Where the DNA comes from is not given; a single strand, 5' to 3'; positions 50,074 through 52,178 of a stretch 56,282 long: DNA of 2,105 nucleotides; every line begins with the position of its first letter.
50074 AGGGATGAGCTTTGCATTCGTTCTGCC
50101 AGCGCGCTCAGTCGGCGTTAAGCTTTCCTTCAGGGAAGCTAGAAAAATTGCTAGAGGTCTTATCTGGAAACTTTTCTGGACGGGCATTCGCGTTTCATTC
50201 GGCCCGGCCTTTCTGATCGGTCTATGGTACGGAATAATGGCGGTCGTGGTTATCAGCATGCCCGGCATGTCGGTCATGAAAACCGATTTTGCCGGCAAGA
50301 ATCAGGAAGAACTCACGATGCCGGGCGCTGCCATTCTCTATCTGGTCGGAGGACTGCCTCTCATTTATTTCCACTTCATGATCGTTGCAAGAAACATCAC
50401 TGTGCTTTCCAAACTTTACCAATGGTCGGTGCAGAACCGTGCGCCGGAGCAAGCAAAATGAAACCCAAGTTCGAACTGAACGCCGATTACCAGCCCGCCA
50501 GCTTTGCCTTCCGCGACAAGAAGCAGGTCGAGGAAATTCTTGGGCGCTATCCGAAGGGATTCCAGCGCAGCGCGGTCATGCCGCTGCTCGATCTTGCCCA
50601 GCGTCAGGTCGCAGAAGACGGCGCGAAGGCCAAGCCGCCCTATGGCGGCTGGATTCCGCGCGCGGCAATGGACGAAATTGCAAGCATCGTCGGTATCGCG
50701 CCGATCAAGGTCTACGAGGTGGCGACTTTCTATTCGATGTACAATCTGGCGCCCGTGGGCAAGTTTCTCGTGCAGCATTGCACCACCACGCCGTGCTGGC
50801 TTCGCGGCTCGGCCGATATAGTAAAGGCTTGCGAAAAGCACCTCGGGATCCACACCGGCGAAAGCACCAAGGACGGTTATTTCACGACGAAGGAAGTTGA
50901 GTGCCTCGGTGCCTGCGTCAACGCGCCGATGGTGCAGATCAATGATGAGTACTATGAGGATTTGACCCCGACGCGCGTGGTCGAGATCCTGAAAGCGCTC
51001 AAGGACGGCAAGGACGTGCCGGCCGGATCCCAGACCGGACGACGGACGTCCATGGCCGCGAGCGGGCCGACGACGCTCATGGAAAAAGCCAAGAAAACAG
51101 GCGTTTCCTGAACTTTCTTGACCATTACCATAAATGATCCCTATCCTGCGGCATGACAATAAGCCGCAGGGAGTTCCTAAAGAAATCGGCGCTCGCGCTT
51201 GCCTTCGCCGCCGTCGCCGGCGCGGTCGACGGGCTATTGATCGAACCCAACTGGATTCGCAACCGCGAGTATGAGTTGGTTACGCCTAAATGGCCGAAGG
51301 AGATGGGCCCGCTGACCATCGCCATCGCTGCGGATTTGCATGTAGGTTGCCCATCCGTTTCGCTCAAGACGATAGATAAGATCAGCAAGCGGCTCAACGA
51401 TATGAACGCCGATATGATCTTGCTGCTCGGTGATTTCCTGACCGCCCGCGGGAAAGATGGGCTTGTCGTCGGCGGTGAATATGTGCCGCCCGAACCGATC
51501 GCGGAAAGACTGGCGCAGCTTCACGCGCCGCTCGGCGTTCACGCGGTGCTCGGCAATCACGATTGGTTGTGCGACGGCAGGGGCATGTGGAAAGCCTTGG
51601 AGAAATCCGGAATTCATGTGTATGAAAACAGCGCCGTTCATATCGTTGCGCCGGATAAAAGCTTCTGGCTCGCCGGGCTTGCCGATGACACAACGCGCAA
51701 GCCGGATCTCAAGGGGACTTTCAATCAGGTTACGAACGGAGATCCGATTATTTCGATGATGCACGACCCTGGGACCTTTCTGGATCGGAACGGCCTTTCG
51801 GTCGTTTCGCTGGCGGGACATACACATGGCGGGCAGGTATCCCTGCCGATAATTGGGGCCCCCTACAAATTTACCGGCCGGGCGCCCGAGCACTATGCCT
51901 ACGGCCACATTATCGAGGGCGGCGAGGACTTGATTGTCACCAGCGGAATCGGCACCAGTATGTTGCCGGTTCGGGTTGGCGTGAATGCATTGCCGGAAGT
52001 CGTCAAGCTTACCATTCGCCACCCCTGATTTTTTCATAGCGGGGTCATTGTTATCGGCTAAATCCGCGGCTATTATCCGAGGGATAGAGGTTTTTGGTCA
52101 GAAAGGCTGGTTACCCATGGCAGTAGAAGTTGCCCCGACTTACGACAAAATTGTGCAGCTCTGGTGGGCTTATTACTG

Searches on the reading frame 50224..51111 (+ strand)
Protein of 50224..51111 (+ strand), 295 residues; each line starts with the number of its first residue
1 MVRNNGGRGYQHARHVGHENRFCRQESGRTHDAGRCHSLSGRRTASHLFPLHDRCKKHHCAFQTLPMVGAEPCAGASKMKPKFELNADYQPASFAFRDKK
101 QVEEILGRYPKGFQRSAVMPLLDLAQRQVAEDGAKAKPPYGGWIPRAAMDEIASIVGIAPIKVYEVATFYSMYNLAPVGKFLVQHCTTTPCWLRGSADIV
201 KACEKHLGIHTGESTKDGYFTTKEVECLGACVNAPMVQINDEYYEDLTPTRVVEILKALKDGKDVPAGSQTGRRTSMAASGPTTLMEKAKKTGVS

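Call 96: search_protein_families(library=pfam, proteins=[window:50224-51111:+], max_evalue=0.001)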
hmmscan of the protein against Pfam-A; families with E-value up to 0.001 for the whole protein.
window:50224-51111:+ (295 aa): 1 family
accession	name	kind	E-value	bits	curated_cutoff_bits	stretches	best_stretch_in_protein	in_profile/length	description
PF01257.25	2Fe-2S_thioredx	-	6.6e-55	185.4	24.8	1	102-260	1-145/145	Thioredoxin-like [2Fe-2S] ferredoxin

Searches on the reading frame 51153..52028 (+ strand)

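Call 76: search_protein_families(library=pfam, proteins=[window:51153-52028:+], max_evalue=0.00001)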
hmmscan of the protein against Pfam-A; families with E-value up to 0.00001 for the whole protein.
window:51153-52028:+ (291 aa): 1 family
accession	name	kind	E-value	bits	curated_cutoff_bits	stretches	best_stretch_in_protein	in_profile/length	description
PF00149.33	Metallophos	-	5e-11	43.8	21.5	1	55-226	2-190/191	Calcineurin-like phosphoesterase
